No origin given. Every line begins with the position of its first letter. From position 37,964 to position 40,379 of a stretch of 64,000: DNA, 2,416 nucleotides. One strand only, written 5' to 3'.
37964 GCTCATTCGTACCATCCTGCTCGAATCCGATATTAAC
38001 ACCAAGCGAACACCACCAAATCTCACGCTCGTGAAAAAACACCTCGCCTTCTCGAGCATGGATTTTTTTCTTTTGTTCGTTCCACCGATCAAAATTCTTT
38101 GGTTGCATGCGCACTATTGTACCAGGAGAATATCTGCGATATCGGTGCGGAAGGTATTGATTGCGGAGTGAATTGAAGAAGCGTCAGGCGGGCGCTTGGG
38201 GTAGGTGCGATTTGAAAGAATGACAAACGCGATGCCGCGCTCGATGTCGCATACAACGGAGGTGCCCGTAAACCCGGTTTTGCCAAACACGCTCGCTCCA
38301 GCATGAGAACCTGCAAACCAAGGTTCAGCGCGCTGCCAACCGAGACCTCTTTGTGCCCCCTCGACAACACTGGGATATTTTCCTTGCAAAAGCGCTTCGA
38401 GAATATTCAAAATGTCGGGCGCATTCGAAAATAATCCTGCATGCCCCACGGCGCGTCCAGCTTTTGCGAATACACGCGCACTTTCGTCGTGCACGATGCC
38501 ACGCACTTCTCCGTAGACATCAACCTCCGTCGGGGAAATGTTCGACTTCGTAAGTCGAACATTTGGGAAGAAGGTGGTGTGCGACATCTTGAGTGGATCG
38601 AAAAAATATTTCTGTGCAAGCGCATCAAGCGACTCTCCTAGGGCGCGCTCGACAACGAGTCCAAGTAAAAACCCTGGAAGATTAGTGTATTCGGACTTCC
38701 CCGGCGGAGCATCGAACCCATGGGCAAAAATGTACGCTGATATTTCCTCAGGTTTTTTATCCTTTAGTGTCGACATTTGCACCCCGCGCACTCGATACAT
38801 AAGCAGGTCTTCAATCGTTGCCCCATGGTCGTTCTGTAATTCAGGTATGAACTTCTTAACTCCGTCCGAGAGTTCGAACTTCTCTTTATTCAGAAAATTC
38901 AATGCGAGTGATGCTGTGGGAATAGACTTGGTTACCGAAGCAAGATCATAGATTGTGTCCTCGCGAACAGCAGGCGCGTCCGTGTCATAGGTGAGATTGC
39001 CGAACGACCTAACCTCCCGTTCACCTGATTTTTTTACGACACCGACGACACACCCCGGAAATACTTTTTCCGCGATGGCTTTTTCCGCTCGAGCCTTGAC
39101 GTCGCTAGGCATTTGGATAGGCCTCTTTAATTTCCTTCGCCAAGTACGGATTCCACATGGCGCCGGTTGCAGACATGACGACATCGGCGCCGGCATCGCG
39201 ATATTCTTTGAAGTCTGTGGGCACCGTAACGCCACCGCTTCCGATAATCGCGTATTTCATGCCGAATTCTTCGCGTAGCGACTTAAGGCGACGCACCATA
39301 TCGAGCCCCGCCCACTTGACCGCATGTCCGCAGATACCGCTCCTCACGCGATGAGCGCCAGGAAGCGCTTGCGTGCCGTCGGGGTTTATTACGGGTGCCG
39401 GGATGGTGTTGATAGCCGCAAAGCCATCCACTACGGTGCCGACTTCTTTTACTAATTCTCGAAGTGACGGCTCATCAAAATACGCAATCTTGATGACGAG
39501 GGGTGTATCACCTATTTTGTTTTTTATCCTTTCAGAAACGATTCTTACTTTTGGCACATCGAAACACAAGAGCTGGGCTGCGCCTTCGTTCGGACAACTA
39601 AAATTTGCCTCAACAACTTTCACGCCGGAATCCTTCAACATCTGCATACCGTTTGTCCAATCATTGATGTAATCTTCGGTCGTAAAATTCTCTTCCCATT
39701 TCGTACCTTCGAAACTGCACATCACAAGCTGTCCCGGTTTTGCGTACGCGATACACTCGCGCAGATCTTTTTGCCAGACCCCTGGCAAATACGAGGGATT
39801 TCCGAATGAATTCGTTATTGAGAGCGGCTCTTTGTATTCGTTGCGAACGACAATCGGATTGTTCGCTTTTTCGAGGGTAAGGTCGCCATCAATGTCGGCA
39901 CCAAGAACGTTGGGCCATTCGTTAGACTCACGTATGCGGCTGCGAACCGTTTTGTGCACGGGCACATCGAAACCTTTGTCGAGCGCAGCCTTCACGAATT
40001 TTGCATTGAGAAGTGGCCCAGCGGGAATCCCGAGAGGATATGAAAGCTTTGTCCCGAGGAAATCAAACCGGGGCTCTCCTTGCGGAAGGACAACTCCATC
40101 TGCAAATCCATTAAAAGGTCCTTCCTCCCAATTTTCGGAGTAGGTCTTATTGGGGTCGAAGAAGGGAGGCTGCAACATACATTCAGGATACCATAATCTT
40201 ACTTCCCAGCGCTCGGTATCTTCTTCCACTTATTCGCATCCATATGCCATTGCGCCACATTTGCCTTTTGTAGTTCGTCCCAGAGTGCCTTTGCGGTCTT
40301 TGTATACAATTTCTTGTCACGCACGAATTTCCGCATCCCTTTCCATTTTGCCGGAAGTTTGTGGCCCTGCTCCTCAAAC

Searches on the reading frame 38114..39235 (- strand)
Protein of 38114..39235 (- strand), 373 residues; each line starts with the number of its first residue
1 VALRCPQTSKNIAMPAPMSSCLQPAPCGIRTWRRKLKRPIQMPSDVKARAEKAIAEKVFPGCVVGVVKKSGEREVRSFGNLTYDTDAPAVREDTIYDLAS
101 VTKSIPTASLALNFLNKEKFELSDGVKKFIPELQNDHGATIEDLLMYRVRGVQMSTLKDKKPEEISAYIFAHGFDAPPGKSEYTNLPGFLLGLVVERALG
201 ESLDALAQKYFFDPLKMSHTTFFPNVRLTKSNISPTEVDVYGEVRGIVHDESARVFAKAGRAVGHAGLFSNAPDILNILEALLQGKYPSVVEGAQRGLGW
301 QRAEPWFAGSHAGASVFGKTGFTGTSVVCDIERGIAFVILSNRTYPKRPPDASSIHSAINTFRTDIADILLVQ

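Call 63: search_protein_families(library=pfam, proteins=[window:38114-39235:-], max_evalue=0.001)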
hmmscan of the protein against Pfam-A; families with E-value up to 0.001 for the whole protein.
window:38114-39235:- (373 aa): 1 family
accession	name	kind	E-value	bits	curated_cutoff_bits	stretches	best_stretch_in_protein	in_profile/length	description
PF00144.29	Beta-lactamase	-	8.6e-39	134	27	1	50-352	5-321/329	Beta-lactamase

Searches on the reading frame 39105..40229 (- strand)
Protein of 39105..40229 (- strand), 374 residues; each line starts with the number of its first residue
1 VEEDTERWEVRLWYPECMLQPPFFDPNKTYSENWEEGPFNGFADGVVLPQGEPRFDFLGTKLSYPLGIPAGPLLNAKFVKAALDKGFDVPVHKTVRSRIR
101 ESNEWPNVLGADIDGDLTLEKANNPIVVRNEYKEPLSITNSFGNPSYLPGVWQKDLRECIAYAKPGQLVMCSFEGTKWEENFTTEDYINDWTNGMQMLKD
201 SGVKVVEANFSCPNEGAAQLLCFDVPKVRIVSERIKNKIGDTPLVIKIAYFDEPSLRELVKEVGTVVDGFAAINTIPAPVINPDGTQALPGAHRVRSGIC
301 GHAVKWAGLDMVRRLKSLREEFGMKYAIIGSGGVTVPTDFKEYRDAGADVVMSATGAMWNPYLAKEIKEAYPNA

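Call 63: search_protein_families(library=pfam, proteins=[window:39105-40229:-], max_evalue=0.001)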
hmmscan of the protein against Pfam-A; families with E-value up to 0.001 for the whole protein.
window:39105-40229:- (374 aa): 1 family
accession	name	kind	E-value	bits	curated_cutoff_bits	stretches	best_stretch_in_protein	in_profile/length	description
PF01180.27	DHO_dh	-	2.5e-13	50.3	27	1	177-369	105-285/291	Dihydroorotate dehydrogenase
